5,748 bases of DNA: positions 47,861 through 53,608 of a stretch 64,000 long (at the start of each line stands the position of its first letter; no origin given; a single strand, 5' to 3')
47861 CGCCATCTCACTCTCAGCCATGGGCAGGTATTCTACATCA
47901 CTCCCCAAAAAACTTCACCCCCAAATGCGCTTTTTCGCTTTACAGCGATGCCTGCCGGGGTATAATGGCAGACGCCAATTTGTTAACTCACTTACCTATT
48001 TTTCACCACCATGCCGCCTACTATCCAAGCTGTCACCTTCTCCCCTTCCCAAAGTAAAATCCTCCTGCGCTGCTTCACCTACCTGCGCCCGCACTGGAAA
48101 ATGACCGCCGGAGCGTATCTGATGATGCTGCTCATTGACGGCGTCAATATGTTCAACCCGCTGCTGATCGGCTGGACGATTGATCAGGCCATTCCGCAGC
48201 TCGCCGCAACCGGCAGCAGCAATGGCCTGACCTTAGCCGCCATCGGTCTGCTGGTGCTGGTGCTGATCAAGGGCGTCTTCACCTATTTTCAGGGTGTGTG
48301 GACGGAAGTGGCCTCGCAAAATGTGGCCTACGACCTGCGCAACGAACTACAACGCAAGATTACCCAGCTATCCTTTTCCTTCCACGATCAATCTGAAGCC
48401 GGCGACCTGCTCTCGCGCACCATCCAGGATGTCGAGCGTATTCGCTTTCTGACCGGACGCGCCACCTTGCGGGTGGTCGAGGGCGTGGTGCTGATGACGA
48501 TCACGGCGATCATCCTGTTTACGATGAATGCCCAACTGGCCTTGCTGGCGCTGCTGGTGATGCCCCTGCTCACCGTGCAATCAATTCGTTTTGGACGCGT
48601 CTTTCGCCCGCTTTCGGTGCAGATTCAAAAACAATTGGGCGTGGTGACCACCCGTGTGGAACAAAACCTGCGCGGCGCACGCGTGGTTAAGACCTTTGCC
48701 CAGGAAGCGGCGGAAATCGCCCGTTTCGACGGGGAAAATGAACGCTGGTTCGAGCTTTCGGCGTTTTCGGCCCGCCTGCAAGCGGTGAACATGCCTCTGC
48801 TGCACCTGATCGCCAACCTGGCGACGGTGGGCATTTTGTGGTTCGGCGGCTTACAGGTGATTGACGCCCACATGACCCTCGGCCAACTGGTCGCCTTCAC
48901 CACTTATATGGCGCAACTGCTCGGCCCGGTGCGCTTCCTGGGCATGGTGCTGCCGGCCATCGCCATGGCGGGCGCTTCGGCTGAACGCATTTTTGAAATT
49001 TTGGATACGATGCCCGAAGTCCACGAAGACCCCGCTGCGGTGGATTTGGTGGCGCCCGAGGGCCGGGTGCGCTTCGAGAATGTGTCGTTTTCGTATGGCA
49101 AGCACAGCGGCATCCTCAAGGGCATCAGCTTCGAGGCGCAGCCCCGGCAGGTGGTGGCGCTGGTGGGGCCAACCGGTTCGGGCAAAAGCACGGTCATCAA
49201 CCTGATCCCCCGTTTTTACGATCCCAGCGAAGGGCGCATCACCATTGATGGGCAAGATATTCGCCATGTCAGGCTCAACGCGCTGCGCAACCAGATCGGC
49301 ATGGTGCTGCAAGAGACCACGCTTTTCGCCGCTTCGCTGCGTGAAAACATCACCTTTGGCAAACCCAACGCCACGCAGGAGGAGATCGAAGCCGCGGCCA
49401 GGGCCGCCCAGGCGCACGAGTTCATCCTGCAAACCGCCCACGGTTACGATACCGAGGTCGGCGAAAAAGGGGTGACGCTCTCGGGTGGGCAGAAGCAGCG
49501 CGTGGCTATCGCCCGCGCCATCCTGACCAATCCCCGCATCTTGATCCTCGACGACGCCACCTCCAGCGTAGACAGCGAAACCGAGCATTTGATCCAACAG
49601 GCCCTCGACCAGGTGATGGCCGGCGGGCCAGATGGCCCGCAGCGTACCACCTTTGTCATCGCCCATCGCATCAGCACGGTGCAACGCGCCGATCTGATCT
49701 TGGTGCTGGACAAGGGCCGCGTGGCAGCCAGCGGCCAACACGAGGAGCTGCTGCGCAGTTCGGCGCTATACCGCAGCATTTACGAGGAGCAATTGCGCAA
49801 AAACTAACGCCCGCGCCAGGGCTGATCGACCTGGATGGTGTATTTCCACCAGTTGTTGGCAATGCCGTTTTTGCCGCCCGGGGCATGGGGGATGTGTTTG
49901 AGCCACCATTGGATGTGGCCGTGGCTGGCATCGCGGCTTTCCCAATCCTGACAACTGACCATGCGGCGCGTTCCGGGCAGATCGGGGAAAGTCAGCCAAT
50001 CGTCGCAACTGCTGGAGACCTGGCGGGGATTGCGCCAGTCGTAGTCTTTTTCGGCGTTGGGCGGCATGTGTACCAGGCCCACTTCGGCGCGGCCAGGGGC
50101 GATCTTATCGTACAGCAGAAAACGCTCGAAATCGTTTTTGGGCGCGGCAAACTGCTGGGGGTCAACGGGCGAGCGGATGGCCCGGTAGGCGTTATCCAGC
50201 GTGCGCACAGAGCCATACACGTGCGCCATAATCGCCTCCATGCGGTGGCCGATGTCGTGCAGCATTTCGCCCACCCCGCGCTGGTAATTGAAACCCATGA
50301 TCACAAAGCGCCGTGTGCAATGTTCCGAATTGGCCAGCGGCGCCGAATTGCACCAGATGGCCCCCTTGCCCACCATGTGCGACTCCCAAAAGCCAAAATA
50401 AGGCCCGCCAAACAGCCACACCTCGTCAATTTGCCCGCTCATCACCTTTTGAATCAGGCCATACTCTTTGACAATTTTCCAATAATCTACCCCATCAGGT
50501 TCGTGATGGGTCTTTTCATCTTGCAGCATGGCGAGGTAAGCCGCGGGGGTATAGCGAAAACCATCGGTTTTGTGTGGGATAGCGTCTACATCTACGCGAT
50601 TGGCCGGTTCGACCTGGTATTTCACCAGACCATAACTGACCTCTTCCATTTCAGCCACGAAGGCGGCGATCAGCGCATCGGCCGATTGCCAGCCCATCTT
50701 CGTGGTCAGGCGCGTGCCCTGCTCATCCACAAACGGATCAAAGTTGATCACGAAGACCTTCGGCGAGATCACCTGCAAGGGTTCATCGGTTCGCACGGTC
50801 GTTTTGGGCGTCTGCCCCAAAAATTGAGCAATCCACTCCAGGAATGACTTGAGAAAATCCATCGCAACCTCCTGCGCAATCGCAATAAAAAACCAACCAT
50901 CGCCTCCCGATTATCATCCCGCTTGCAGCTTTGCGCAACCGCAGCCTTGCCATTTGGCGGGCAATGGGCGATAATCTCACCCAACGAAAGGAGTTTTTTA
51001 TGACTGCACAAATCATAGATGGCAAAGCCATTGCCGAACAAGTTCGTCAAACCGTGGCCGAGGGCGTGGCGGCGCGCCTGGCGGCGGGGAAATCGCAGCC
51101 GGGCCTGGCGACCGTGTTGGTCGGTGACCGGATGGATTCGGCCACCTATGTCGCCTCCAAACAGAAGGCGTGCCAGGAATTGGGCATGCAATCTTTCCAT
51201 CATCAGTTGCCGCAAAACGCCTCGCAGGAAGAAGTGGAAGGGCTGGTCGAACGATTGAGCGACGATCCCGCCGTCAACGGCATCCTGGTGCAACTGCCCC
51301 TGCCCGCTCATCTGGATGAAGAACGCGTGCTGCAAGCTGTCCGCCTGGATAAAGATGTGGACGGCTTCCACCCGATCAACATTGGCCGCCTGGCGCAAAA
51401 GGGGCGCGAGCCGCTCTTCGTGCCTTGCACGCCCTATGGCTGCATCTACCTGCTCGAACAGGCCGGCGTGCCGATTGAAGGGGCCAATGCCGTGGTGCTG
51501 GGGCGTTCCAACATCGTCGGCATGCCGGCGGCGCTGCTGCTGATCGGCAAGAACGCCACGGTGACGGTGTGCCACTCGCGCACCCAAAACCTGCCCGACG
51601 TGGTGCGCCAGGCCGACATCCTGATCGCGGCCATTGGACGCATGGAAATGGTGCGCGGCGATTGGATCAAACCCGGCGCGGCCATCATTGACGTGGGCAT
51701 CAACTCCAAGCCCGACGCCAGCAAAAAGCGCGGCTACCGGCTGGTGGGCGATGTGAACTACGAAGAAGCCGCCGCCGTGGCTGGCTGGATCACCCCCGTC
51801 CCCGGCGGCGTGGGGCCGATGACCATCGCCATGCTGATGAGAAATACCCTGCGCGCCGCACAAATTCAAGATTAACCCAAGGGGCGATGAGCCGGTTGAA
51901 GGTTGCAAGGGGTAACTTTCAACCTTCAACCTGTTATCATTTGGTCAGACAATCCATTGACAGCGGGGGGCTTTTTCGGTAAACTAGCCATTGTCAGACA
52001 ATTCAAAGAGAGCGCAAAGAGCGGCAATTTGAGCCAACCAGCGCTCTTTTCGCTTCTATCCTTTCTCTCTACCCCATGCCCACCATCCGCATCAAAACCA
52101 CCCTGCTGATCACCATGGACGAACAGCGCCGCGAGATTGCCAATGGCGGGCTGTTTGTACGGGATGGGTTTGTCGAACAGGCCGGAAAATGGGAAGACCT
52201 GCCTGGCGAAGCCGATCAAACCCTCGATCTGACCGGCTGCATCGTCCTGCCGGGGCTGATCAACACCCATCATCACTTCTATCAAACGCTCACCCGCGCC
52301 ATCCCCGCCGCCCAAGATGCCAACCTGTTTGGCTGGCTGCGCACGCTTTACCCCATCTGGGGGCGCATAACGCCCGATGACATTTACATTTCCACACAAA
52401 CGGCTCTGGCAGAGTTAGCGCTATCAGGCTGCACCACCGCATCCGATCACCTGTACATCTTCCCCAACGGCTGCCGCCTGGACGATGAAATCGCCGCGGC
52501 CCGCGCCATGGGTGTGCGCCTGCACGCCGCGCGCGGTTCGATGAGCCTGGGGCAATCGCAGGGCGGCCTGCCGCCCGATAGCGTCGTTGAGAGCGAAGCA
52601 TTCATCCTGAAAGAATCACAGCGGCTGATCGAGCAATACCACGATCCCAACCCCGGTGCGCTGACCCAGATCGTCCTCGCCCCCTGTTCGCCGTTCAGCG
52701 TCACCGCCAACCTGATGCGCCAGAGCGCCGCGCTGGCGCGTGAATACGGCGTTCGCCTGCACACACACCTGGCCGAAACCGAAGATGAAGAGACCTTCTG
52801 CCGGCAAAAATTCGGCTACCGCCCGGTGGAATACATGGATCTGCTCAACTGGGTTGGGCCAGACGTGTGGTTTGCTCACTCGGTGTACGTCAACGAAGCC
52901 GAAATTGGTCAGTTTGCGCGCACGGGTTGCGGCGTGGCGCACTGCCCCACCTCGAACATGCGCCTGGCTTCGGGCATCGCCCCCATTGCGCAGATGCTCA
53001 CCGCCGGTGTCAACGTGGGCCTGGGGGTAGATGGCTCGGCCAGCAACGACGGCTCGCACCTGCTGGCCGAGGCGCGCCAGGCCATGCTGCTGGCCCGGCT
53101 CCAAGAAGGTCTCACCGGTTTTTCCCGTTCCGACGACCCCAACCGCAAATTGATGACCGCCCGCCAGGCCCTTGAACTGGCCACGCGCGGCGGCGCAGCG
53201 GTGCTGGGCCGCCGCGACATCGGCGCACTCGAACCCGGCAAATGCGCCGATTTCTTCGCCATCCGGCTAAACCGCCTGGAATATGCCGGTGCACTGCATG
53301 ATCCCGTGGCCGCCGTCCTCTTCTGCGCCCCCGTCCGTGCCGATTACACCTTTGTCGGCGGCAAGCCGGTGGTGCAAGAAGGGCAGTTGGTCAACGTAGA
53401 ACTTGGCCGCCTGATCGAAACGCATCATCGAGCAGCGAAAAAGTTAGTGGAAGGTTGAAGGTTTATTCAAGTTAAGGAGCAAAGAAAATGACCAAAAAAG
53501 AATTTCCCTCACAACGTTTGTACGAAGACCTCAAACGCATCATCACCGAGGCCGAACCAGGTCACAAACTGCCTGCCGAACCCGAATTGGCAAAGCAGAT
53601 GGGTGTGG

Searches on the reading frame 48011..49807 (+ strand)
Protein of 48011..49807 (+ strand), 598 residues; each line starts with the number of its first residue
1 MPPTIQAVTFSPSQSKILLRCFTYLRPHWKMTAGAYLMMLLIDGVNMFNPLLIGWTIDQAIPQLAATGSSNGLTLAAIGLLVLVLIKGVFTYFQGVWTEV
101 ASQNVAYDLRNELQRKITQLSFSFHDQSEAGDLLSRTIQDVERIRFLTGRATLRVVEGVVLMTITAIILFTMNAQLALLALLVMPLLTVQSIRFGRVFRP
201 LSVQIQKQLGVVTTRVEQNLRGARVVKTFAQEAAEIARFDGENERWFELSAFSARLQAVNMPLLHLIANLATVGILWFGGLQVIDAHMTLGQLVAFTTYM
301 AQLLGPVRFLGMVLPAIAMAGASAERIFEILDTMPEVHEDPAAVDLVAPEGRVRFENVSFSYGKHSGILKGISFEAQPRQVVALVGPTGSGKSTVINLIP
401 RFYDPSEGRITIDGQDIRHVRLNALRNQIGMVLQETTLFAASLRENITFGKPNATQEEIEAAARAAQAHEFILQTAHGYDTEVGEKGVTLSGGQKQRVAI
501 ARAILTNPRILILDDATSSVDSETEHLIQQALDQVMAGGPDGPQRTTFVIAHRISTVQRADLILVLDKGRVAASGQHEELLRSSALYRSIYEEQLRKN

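Call 96: search_protein_families(library=pfam, proteins=[window:48011-49807:+], max_evalue=0.0001)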
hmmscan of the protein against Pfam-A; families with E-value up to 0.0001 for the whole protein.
window:48011-49807:+ (598 aa): 3 families
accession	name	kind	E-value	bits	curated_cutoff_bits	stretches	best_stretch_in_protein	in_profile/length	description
PF00664.28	ABC_membrane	-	1e-48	166.8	28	1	39-307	8-274/274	ABC transporter transmembrane region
PF00005.33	ABC_tran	-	3.4e-35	122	25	1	369-518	1-137/137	ABC transporter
PF13191.12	AAA_16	-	1.6e-06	29.1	32.6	1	377-533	23-157/167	AAA ATPase domain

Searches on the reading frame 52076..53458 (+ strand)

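Call 96: search_protein_families(library=pfam, proteins=[window:52076-53458:+], max_evalue=0.0001)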
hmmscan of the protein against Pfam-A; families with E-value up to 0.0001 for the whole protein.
window:52076-53458:+ (460 aa): 2 families
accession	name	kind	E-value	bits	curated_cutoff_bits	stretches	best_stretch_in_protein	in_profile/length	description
PF01979.26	Amidohydro_1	-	1.4e-55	189.4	25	1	56-432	1-345/345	Amidohydrolase family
PF07969.17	Amidohydro_3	-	5.4e-17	62.9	29.7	1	204-433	256-472/472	Amidohydrolase family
